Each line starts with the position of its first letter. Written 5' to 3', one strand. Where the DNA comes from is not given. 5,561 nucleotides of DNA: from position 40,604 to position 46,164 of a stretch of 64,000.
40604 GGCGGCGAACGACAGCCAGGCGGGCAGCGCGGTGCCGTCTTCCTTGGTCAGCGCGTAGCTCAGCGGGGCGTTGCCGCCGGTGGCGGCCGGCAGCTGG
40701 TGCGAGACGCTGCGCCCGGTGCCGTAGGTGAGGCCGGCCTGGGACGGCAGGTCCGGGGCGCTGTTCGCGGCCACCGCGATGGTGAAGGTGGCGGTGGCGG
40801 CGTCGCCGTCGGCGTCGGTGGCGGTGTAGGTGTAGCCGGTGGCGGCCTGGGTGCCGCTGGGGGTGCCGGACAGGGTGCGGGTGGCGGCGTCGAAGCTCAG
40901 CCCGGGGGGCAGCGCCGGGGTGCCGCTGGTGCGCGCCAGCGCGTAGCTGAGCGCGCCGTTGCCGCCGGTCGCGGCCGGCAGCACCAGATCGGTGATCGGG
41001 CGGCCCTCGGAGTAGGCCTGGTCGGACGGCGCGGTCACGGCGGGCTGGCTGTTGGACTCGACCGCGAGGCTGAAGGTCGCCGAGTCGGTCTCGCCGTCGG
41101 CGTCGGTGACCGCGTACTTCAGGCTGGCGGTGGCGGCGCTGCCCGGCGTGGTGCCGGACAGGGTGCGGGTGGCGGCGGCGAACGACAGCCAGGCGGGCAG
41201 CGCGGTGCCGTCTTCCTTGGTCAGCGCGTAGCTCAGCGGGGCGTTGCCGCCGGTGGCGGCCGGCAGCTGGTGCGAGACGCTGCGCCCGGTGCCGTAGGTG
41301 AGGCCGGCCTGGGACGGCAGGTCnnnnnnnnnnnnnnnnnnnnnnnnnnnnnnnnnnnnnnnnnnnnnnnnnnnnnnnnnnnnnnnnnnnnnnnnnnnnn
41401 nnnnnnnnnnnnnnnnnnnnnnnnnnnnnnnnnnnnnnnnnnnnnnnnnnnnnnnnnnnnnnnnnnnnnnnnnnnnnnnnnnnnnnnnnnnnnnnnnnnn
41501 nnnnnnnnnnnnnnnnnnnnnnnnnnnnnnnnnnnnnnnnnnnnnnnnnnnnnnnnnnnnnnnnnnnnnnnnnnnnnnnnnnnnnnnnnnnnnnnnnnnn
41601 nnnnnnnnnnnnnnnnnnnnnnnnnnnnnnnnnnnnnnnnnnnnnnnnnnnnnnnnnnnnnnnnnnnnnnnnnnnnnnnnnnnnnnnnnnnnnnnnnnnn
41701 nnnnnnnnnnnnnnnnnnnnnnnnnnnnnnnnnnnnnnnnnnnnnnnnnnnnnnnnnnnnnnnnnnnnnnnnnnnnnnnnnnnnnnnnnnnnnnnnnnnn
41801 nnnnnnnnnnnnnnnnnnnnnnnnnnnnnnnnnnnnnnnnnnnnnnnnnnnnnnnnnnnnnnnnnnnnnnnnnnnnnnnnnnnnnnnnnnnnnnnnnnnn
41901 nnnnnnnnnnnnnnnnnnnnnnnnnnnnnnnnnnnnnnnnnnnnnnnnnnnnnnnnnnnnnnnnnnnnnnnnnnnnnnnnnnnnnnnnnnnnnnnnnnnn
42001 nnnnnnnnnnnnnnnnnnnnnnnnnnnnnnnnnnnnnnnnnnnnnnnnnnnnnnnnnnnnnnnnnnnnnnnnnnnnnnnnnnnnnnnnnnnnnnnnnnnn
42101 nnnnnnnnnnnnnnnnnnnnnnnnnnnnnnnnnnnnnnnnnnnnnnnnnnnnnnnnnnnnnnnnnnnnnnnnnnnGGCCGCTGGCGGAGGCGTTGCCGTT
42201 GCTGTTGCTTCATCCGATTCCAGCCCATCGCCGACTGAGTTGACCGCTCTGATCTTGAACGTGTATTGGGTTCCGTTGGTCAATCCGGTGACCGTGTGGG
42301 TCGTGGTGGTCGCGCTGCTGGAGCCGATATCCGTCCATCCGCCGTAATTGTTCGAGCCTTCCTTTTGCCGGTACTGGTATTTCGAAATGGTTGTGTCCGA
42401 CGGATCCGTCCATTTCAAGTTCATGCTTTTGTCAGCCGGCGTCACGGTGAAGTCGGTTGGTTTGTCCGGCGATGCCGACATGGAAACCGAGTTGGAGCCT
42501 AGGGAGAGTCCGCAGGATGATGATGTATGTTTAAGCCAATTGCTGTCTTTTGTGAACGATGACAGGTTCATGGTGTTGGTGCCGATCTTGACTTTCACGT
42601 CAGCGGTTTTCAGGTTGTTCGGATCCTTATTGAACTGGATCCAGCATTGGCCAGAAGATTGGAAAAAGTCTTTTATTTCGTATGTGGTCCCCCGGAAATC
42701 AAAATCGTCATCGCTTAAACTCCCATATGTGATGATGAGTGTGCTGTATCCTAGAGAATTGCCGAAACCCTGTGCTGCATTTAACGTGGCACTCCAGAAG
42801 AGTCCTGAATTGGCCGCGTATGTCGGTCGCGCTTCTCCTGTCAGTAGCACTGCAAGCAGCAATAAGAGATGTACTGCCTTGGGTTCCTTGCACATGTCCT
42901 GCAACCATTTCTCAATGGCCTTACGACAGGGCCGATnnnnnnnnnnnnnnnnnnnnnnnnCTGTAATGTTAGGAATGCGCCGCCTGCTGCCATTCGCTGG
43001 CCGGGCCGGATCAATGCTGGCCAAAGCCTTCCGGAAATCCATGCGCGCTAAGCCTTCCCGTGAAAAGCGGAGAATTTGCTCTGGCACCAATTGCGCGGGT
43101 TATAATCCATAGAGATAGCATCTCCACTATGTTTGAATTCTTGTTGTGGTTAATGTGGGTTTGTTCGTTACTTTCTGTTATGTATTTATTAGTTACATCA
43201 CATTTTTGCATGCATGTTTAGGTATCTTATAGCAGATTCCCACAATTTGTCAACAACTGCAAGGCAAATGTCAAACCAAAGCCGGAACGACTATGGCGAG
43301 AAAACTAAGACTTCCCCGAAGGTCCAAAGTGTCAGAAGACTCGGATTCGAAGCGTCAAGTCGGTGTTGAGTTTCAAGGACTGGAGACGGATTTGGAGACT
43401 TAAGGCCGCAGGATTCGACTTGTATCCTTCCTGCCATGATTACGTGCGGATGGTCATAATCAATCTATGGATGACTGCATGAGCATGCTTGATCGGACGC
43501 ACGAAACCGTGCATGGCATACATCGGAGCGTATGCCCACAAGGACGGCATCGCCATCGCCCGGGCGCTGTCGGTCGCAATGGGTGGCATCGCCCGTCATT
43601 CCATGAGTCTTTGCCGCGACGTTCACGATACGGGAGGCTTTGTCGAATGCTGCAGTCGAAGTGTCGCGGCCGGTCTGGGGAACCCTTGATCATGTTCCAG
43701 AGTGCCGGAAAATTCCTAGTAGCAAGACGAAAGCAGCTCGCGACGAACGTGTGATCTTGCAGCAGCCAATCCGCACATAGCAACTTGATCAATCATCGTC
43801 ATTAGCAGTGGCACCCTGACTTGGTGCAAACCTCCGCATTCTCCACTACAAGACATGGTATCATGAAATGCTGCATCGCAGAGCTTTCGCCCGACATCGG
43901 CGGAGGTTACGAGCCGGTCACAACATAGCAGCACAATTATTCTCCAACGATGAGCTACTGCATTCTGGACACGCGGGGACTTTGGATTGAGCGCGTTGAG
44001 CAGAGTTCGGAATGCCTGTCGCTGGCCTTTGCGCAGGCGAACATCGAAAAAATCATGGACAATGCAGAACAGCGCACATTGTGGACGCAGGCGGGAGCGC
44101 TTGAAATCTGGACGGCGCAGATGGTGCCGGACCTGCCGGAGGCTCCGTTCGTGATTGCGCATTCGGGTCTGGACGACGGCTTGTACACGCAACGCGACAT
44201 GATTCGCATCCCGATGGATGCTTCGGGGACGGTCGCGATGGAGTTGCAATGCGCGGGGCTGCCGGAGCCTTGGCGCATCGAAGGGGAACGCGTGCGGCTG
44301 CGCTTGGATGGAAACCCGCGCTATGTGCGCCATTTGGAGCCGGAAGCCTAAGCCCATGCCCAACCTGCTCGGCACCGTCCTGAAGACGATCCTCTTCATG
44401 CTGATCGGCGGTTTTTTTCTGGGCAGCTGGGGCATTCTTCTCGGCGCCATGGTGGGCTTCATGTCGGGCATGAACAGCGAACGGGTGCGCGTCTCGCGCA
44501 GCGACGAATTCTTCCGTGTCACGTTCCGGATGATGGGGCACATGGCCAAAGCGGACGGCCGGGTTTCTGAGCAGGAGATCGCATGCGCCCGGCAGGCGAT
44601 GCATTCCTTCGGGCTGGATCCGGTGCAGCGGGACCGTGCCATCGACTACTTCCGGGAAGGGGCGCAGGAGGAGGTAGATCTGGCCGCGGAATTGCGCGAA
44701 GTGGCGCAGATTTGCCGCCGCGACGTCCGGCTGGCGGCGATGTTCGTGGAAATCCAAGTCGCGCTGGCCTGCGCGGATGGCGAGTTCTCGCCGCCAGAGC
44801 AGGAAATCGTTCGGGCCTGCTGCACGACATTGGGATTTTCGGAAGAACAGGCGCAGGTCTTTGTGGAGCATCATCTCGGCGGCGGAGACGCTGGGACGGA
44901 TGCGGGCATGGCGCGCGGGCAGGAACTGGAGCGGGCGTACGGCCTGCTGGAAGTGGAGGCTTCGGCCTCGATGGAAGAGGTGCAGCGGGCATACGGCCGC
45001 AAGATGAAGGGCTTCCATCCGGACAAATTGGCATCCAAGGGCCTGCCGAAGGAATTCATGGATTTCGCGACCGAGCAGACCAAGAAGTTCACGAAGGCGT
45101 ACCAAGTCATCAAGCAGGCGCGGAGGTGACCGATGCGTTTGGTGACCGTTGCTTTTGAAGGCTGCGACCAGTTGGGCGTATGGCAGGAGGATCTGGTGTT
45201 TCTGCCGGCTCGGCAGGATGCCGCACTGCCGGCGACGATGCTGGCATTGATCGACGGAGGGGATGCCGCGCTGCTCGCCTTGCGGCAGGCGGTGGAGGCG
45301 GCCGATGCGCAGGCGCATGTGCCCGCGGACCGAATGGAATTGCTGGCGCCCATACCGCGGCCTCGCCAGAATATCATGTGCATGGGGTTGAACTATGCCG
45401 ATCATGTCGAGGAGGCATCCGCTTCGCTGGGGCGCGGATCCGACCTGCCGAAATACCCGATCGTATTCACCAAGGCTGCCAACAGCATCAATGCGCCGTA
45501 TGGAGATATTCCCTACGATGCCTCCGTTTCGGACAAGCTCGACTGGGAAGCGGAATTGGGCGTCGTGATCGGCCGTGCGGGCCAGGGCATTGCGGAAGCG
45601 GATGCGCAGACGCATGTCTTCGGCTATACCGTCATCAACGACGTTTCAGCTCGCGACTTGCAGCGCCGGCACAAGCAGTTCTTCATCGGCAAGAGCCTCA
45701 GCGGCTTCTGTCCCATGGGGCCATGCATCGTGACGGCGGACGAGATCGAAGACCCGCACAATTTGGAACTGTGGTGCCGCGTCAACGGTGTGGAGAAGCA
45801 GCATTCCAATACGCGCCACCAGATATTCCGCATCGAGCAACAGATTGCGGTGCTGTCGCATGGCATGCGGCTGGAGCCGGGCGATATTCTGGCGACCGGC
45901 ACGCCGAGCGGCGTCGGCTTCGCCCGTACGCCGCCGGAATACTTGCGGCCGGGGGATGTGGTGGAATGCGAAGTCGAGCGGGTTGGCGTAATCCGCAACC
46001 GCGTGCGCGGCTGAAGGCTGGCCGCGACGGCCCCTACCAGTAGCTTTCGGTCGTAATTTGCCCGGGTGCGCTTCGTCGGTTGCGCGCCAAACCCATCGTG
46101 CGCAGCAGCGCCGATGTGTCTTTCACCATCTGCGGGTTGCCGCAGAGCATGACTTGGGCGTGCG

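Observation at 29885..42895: A 4336-aa secreted adhesin-like protein with 34 Ig-like (He_PIG-type) domains and a C-terminal autotransporter-like barrel.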

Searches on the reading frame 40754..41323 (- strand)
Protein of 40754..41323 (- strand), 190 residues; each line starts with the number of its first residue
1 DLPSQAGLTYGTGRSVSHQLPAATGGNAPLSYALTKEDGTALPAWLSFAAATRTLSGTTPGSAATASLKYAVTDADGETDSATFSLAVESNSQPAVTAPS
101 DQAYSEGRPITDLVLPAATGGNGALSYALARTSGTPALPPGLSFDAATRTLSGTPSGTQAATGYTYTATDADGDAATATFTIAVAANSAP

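Call 60: find_related_loci(query=window:40754-41323:-, collection=metagenome_contigs, flank=10000)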
Query seq(190 aa) (190 aa) in metagenome_contigs; peptide patterns used: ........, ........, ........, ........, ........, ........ (x = any residue, [..] = any of these).
387 stretches matched a pattern; 18 encode a relative of the query (tblastn E <= 1e-3); 18 distinct loci.
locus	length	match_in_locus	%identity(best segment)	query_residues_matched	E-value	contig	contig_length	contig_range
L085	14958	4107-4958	46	2-190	2e-30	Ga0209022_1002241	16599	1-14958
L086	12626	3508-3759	44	21-179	4e-12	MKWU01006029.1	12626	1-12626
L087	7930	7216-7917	39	22-186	5e-12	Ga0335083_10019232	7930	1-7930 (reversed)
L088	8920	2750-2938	52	21-179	4e-12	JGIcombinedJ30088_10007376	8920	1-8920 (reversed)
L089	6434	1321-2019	35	22-186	6e-12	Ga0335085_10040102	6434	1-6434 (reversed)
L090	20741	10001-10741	36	13-190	2e-11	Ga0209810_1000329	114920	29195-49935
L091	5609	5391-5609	45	22-190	1e-9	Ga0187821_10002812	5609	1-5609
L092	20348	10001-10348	33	26-156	2e-8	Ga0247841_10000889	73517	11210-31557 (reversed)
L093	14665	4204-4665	31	25-190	4e-8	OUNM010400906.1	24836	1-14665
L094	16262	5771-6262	35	42-190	4e-8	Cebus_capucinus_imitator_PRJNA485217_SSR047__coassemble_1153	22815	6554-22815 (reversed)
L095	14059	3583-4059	31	13-188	9e-8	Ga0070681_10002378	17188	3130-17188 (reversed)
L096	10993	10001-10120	58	138-177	6e-7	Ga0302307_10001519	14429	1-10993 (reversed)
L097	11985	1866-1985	58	138-177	4e-7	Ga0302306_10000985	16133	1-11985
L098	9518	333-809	29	19-190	4e-6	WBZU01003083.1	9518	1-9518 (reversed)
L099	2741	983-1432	33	29-184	7e-6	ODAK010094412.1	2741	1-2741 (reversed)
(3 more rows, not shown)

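Call 63: search_protein_families(library=pfam, proteins=[L085:2799-6878:+], max_evalue=0.00001)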
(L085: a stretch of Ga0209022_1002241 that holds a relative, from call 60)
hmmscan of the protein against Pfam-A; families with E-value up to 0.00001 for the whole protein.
L085:2799-6878:+ (1359 aa): 2 families
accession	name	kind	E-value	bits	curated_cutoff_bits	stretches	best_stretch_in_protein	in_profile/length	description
PF05345.18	He_PIG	-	7.4e-71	235.1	24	8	1251-1332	7-95/96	Putative Ig domain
PF16158.11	N_BRCA1_IG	-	3.2e-16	60.2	28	2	1141-1231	6-101/108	Ig-like domain from next to BRCA1 gene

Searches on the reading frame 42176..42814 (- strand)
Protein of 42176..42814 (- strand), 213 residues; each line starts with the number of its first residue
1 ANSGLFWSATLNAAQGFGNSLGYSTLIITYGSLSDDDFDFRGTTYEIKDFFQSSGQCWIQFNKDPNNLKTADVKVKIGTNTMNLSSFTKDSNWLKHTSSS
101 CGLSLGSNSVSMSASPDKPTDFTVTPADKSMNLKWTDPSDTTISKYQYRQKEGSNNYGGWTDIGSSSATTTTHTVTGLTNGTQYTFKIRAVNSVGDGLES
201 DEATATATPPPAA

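Call 88: predict_structure(protein=window:42176-42814:-)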
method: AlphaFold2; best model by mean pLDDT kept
length: 213 residues; sequences in the alignment: 1
mean_pLDDT: 63.6   pTM: 0.47
mean pLDDT of the five models: 63.6, 61.5, 59.9, 59.8, 56.1
residues with pLDDT >= 90: 44; 70-90: 48; 50-70: 55; < 50: 66
segments of 3 or more residues with pLDDT < 50: 1-43, 77-80, 99-115
pLDDT, mean of each block of 10 residues (from residue 1): 25 29 37 35 53 61 60 50 60 63 36 52 85 85 86 93 83 90 92 76 86 61
secondary structure, 60 per line:
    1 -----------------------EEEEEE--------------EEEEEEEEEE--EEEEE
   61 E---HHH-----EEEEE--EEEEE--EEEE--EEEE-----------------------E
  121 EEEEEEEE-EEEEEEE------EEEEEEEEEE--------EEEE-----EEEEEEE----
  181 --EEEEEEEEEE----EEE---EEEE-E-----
elements in order: E24-29 E44-53 E56-61 E73-77 E80-84 E87-90 E93-96 E120-128 E130-136 E143-152 E161-164 E170-176 E183-192 E197-199 E203-206
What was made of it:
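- On Fibronectin type III (PF00041): The first FN3 is modelled at pLDDT 76-93 even without an alignment (call 88).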

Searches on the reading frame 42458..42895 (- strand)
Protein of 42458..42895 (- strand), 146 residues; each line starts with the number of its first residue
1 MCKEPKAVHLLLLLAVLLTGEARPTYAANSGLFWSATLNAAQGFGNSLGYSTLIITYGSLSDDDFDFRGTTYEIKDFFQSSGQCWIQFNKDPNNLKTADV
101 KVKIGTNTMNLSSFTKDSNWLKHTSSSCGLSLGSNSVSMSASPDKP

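Call 9: search_protein_families(library=pfam, proteins=[window:42458-42895:-], max_evalue=10)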
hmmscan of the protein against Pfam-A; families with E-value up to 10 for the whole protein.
seq(146 aa): 2 families
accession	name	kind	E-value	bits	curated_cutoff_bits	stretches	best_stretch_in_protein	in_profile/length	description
PF19078.6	Big_12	-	0.033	14.8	27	1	85-141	25-80/102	Bacterial Ig-like domain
PF19190.6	BACON_2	-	0.04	14.3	25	1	87-144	10-66/94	Viral BACON domain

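Call 48: find_homologous_proteins(query=window:42458-42814:-, max_evalue=0.01)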
Query seq(119 aa): 1 candidates shared short words with the query, none scored E <= 0.01.
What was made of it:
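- The tip domain has no homologue and no confident model (calls 48, 88), so the ligand is unknown.
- Tried and rejected: Tip domain: no homologue (call 48), only marginal Pfam hits (Big_12 and BACON_2, E about 0.03-0.04; call 9), and a single-sequence AF2 model too poor (pLDDT 25-63) to search with (call 88).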

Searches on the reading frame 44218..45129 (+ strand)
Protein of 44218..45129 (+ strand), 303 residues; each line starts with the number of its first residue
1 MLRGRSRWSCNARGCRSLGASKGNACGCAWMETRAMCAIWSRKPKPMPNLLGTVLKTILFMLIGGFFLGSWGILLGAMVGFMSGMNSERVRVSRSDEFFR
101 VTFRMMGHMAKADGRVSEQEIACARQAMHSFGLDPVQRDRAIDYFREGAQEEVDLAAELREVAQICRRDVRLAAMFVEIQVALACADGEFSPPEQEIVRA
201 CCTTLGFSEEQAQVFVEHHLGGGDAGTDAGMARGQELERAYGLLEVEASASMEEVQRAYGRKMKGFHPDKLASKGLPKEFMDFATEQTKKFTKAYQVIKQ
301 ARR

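Call 13: search_protein_families(library=pfam, proteins=[window:44218-45129:+], max_evalue=0.00001)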
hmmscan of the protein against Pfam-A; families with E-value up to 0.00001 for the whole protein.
window:44218-45129:+ (303 aa): 2 families
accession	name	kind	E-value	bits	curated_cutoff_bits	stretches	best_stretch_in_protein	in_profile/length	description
PF05099.18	TerB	-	1.8e-18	67.3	24.4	1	105-212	7-113/118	Tellurite resistance protein TerB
PF00226.36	DnaJ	-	1.9e-07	31.5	27.8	1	240-300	2-55/63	DnaJ domain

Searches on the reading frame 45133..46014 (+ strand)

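Call 12: search_protein_families(library=pfam, proteins=[window:45133-46014:+], max_evalue=0.00001)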
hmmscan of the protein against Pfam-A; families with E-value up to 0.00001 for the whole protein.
window:45133-46014:+ (293 aa): 1 family
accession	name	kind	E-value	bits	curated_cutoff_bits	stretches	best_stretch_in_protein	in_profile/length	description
PF01557.24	FAA_hydrolase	-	6.4e-72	242.1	23.9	1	81-292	2-214/214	Fumarylacetoacetate (FAA) hydrolase C-terminal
